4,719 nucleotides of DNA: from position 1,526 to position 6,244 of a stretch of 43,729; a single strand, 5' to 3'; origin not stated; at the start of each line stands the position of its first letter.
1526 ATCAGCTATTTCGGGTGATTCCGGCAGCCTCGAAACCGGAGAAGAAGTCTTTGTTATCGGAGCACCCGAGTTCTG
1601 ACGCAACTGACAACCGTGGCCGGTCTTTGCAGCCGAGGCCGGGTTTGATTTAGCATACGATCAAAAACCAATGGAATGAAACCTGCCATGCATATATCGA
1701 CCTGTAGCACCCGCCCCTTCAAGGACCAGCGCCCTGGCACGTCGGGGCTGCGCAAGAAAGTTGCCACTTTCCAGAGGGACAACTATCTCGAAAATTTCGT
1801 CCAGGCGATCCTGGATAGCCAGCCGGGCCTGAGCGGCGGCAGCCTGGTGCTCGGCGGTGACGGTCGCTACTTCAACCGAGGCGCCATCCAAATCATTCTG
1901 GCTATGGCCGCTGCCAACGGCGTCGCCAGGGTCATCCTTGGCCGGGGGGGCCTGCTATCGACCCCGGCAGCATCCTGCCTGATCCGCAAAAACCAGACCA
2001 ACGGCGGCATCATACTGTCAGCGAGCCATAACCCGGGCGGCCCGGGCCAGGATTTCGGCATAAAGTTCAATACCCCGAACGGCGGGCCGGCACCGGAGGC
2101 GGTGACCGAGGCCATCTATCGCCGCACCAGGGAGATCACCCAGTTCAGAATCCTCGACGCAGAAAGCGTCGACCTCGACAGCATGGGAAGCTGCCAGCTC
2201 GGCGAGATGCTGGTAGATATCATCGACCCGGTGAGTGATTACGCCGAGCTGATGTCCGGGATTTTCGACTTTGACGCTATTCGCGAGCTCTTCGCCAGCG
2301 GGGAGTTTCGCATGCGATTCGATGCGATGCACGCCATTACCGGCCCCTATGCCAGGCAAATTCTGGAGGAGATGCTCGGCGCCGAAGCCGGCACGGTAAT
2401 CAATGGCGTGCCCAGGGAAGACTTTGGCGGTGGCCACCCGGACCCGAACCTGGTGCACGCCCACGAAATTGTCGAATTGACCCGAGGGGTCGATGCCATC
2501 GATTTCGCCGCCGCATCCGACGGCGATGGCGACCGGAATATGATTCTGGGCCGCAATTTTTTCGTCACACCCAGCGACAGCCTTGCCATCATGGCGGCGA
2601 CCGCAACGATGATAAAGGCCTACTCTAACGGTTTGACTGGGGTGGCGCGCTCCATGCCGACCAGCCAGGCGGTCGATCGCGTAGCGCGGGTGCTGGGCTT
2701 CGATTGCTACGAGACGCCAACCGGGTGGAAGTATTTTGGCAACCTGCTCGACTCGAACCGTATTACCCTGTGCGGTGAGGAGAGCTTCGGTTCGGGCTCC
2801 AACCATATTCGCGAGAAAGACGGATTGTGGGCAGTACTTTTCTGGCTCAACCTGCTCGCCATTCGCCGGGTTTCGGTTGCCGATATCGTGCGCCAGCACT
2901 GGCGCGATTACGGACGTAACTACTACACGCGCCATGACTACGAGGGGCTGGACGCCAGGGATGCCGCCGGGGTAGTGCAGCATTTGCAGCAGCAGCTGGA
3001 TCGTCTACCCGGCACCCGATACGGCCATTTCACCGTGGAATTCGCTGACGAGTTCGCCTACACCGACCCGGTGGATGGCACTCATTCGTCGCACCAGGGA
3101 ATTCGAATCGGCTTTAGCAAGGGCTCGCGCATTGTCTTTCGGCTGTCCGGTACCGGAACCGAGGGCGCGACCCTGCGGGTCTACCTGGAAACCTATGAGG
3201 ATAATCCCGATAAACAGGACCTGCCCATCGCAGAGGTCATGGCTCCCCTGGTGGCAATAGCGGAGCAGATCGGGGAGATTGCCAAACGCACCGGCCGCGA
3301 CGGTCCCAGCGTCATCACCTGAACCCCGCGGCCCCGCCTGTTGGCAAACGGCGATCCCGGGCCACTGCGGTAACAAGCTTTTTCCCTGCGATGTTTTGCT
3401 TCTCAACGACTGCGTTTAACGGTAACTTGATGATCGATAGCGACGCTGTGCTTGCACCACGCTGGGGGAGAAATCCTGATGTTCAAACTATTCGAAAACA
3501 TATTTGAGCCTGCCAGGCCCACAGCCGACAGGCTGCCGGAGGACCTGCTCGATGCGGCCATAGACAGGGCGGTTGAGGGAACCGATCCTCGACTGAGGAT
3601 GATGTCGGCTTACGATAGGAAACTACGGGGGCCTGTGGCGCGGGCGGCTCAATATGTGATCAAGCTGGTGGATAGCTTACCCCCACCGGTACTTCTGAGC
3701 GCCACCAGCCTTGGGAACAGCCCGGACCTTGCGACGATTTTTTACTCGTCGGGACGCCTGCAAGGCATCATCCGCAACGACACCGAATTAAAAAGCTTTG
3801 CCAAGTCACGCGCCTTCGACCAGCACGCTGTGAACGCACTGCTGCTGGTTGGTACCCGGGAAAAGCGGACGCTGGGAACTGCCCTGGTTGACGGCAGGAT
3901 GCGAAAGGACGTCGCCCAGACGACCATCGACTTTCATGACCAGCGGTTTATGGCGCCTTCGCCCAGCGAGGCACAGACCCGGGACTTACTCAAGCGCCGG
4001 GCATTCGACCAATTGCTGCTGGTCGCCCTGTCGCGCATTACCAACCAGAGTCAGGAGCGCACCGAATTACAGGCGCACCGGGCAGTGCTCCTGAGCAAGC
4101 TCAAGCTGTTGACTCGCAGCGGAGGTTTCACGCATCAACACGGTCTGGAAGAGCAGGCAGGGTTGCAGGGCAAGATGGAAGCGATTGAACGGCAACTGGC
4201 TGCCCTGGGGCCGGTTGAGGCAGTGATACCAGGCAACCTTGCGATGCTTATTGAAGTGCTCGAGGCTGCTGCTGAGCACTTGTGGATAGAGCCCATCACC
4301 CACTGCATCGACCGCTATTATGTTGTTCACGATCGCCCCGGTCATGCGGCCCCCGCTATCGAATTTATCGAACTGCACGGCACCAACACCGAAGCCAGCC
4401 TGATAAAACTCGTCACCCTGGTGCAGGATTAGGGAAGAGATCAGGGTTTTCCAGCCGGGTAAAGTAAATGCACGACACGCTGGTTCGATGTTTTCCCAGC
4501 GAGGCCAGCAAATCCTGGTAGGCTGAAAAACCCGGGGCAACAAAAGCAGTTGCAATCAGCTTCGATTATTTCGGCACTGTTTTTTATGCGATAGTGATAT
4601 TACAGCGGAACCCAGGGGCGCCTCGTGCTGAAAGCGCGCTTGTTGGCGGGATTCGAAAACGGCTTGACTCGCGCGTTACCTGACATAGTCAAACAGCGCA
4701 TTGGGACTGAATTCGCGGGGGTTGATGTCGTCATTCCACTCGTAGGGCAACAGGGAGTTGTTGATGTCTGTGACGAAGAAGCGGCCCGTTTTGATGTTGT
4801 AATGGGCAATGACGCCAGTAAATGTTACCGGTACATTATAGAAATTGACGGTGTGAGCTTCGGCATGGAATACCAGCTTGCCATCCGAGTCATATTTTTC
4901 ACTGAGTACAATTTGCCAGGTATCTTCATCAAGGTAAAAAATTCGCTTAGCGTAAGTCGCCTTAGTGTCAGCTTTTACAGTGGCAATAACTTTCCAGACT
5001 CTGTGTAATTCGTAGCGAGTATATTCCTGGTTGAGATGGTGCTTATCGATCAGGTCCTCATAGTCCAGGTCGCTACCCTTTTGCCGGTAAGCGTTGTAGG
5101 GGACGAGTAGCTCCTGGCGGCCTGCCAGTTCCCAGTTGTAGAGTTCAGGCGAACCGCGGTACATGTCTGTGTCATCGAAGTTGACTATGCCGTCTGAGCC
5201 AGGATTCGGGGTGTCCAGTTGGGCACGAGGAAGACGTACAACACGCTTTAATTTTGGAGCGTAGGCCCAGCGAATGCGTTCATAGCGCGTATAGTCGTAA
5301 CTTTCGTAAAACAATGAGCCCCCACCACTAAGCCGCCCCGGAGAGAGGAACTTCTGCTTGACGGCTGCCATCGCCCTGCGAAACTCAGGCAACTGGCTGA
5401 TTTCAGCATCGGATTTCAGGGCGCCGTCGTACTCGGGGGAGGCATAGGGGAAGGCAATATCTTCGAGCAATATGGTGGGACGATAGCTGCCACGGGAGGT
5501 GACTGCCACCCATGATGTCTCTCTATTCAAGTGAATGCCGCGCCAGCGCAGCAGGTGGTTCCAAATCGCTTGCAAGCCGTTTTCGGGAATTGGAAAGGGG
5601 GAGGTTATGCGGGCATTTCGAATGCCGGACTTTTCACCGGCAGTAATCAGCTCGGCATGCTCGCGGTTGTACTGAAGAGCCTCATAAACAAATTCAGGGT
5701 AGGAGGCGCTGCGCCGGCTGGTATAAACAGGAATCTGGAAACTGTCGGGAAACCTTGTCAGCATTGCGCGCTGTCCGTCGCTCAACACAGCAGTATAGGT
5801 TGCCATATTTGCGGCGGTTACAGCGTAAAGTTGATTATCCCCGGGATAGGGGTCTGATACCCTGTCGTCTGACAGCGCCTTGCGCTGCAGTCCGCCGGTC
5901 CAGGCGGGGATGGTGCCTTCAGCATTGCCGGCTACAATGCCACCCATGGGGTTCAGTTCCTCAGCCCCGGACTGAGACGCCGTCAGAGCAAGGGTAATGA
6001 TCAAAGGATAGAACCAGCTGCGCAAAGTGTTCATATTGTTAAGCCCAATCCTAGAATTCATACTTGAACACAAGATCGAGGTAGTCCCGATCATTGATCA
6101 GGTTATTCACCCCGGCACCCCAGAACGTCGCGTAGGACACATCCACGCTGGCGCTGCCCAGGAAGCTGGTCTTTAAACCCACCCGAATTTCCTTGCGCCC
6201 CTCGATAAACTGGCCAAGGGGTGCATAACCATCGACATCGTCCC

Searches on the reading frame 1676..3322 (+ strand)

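Call 20: search_protein_families(library=pfam, proteins=[window:1676-3322:+])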
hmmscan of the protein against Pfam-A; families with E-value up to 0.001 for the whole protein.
window:1676-3322:+ (548 aa): 4 families
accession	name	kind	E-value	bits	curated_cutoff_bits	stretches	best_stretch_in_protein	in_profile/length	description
PF24947.1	PGM1_C_vert_fung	-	6.1e-44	150.1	27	1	414-545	1-138/138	Phosphoglucomutase-1, C-terminal domain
PF02878.22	PGM_PMM_I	-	6.3e-30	104.1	22.5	1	18-156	2-136/138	Phosphoglucomutase/phosphomannomutase, alpha/beta/alpha domain I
PF02880.22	PGM_PMM_III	-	4.5e-23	82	20.7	1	300-412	2-115/115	Phosphoglucomutase/phosphomannomutase, alpha/beta/alpha domain III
PF02879.22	PGM_PMM_II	-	2.9e-12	47.5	29.3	1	191-291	5-99/103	Phosphoglucomutase/phosphomannomutase, alpha/beta/alpha domain II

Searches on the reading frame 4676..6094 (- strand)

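Call 20: search_protein_families(library=pfam, proteins=[window:4676-6094:-])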
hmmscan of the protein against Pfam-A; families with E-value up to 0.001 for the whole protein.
window:4676-6094:- (472 aa): 2 families
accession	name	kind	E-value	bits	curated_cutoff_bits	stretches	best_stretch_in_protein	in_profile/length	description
PF07044.18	DUF1329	-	8.5e-105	351.5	23.1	1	92-467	2-367/368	Protein of unknown function (DUF1329)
PF17131.11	LolA_like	-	1.5e-11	44.7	30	1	340-464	54-179/184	Outer membrane lipoprotein-sorting protein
